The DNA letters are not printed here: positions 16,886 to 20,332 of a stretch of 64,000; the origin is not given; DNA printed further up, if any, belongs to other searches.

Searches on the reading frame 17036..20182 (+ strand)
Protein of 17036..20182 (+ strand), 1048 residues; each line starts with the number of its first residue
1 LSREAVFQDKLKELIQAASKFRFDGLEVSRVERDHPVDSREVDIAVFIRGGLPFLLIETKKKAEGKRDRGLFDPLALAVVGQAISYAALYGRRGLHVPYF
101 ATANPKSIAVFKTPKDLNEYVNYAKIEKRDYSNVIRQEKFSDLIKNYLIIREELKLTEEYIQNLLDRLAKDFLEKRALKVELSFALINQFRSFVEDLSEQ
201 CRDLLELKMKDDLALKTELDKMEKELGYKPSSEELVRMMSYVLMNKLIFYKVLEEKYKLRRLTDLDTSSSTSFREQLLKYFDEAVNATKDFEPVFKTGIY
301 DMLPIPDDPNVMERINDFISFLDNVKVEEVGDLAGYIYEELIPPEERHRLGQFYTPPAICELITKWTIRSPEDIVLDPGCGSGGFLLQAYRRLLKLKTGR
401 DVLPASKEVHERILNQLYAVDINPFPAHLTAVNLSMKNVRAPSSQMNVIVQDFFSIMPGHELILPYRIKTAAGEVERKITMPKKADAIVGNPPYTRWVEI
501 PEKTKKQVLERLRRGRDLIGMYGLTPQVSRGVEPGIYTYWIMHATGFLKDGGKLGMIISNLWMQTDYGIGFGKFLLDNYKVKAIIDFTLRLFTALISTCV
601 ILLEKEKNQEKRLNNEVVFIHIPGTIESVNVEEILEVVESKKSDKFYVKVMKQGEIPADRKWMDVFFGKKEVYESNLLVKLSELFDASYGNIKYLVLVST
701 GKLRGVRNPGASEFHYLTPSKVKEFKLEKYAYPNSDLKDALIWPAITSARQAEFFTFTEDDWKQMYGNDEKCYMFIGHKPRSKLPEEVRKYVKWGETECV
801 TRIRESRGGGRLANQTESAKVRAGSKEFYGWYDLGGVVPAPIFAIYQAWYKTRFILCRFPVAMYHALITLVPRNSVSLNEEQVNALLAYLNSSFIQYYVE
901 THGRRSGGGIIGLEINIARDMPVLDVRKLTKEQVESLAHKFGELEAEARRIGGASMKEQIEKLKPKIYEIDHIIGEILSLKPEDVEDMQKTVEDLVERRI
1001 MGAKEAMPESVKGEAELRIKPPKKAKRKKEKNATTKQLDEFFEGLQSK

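Call 99: search_protein_families(library=pfam, proteins=[window:17036-20182:+], max_evalue=0.0001)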
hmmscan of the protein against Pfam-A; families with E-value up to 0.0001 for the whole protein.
window:17036-20182:+ (1048 aa): 3 families
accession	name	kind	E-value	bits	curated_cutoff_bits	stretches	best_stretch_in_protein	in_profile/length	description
PF02384.22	N6_Mtase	-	1.6e-28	100.4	20.4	1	332-647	4-272/311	N-6 DNA Methylase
PF07669.17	Eco57I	-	1.2e-18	68.3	25.3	1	415-589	1-168/171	Eco57I restriction-modification methylase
PF20473.4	MmeI_Mtase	-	8.2e-08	32.2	27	1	374-506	22-157/259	MmeI, DNA-methyltransferase domain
